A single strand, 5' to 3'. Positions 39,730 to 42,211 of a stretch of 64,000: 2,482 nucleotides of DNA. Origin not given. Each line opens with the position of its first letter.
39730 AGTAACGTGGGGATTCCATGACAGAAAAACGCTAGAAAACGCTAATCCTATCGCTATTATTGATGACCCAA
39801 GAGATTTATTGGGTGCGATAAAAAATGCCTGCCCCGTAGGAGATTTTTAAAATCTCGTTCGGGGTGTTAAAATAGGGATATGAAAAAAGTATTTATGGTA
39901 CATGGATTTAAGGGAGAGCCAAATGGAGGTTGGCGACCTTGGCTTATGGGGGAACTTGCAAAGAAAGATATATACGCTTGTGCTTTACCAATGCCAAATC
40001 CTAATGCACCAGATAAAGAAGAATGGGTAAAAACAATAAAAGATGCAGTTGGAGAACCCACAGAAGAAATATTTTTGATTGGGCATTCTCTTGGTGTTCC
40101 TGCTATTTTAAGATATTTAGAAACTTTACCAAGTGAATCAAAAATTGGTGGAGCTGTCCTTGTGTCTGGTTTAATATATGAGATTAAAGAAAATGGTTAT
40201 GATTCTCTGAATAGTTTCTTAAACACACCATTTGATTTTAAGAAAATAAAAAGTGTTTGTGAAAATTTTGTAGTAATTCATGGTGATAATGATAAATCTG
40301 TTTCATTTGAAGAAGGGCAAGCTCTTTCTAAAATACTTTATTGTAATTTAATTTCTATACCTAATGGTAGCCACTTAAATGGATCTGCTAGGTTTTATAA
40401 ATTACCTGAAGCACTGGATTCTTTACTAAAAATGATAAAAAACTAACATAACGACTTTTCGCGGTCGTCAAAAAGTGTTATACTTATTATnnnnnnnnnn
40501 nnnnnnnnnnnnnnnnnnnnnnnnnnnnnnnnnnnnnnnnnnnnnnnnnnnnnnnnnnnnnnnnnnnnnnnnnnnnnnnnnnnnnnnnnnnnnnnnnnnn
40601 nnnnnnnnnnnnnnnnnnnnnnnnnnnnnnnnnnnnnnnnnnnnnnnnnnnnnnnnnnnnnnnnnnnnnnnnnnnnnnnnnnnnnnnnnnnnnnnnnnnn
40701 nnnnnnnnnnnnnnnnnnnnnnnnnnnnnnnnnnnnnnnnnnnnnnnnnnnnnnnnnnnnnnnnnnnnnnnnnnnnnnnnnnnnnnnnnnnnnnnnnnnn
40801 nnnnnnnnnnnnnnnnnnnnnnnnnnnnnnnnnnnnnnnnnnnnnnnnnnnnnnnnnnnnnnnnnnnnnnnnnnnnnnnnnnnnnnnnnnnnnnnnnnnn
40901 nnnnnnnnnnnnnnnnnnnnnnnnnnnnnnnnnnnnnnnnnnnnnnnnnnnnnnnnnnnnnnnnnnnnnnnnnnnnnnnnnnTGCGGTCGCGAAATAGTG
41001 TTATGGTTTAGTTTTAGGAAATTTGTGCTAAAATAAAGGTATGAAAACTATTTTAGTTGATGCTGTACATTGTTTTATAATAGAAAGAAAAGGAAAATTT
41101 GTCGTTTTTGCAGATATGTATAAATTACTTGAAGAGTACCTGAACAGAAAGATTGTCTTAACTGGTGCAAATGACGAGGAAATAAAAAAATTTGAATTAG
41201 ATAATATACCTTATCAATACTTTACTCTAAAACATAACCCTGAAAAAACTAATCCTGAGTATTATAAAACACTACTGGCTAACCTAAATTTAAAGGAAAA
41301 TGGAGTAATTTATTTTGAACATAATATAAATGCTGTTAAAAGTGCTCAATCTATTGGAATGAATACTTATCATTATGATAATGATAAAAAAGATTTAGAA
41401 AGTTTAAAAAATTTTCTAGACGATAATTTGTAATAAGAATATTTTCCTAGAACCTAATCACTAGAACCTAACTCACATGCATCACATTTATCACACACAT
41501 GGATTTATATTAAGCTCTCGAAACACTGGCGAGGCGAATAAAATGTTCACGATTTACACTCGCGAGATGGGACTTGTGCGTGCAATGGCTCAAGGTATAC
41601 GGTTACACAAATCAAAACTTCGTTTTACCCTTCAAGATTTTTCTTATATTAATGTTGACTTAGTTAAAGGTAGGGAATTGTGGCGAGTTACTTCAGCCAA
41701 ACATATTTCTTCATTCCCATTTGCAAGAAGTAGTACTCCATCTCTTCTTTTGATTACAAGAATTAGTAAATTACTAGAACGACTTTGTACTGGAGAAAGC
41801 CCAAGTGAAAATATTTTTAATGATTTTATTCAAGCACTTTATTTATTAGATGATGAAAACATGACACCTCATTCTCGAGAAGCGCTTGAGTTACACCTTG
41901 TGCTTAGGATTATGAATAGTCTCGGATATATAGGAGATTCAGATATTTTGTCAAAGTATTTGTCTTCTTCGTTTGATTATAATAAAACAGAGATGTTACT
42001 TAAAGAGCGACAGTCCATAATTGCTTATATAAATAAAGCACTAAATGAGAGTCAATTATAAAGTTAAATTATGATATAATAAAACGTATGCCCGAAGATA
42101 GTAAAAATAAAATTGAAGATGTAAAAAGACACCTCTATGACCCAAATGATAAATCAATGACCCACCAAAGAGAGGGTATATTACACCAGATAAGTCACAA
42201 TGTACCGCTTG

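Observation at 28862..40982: Two paralogous wHTH plus Cas2/VapD-like-pattern proteins, each on a repeat-flanked mini-cassette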

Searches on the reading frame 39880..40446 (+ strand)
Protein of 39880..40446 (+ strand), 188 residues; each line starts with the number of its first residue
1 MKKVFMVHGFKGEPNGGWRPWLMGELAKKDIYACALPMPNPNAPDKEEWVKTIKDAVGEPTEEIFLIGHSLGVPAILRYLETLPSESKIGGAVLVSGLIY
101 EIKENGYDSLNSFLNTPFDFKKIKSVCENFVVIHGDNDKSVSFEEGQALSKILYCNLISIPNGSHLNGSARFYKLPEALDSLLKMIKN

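Call 65: search_protein_families(library=pfam, proteins=[window:39880-40446:+], max_evalue=0.001)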
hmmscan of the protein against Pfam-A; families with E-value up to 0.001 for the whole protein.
window:39880-40446:+ (188 aa): 1 family
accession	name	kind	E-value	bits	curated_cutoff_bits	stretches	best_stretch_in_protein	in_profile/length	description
PF06821.19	Ser_hydrolase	-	4.6e-25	89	22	1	5-181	2-169/172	Serine hydrolase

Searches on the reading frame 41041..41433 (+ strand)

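Call 65: search_protein_families(library=pfam, proteins=[window:41041-41433:+], max_evalue=0.001)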
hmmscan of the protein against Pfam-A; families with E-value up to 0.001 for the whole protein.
window:41041-41433:+ (130 aa): 1 family
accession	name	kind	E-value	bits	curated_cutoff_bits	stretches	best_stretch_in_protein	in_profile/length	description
PF13419.12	HAD_2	-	0.00064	20.3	23.8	1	47-109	112-175/178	Haloacid dehalogenase-like hydrolase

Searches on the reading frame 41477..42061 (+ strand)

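Call 65: search_protein_families(library=pfam, proteins=[window:41477-42061:+], max_evalue=0.001)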
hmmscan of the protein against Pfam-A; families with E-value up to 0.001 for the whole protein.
window:41477-42061:+ (194 aa): 2 families
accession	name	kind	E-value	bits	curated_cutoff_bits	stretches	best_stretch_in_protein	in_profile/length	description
PF11967.14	RecO_N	-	3.5e-17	62.6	27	1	1-80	1-80/80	Recombination protein O N terminal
PF02565.21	RecO_C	-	0.00018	21.8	22.1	1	90-151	7-64/157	Recombination protein O C terminal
